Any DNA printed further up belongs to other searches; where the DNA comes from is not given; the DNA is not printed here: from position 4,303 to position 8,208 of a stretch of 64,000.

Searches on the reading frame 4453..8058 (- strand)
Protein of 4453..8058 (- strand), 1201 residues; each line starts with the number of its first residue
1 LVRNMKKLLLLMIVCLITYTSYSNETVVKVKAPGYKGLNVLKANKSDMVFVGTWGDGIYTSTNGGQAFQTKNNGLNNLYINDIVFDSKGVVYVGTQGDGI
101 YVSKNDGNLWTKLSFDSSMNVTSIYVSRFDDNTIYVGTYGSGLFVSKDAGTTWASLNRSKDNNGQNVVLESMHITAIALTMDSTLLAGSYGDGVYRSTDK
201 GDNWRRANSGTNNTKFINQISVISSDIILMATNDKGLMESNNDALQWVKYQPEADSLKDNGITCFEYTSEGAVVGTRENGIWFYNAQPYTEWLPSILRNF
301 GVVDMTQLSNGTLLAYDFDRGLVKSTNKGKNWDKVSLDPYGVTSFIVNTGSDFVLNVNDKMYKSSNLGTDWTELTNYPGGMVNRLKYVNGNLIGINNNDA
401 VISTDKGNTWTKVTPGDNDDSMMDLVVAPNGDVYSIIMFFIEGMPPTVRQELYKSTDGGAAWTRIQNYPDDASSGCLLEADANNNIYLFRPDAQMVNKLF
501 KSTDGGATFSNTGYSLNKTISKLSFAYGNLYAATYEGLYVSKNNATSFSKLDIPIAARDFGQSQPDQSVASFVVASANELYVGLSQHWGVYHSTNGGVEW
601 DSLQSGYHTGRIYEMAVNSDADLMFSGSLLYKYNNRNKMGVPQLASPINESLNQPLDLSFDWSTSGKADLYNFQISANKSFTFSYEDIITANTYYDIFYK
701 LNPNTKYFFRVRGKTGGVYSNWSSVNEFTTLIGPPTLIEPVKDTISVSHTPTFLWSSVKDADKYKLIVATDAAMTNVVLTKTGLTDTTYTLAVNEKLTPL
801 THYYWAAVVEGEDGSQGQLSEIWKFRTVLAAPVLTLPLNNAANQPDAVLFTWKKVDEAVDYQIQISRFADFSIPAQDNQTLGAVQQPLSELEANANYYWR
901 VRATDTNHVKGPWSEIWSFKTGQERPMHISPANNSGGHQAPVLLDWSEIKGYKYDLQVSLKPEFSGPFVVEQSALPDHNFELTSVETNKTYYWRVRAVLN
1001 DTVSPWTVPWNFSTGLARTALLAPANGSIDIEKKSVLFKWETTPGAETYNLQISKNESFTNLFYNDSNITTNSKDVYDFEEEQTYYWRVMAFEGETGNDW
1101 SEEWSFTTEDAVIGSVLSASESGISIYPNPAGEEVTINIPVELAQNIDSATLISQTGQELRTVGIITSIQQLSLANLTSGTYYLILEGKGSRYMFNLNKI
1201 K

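Call 32: search_protein_families(library=pfam, proteins=[window:4453-8058:-], max_evalue=0.001)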
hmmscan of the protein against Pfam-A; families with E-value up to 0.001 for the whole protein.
window:4453-8058:- (1201 aa): 11 families
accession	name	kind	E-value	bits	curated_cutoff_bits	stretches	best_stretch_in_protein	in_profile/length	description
PF15902.12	Sortilin-Vps10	-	6e-26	91.7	33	3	100-273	3-180/446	Sortilin, neurotensin receptor 3,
PF25788.1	Ig_Rha78A_N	-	5e-20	72.2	27.4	1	859-922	36-102/105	Rha78A-like, N-terminal immunoglobulin domain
PF16656.11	Pur_ac_phosph_N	-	1.5e-12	48.4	30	1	676-730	43-93/93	Purple acid Phosphatase, N-terminal domain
PF00041.27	fn3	-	3.3e-12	46.9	25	0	657-725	15-80/84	Fibronectin type III domain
PF18962.6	Por_Secre_tail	-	1.2e-06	29.1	27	1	1126-1191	1-67/75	Secretion system C-terminal sorting domain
PF01108.23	Tissue_fac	-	1.5e-06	28.5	27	0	1018-1100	19-107/107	Tissue factor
PF16655.11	PhoD_N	-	3.4e-06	28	30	0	875-908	50-83/90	PhoD-like phosphatase, N-terminal domain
PF14870.12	PSII_BNR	-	1.2e-05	25.2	27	0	39-166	150-278/303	Photosynthesis system II assembly factor YCF48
PF19755.4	DUF6242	-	4.7e-05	23.8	29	0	84-153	150-217/217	Domain of unknown function (DUF6242)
PF07494.17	Reg_prop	-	5.8e-05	23.3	20.4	0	74-96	1-23/24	Two component regulator propeller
PF14292.12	SusE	-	0.00028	21.5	25.2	0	828-878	15-70/106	SusE outer membrane protein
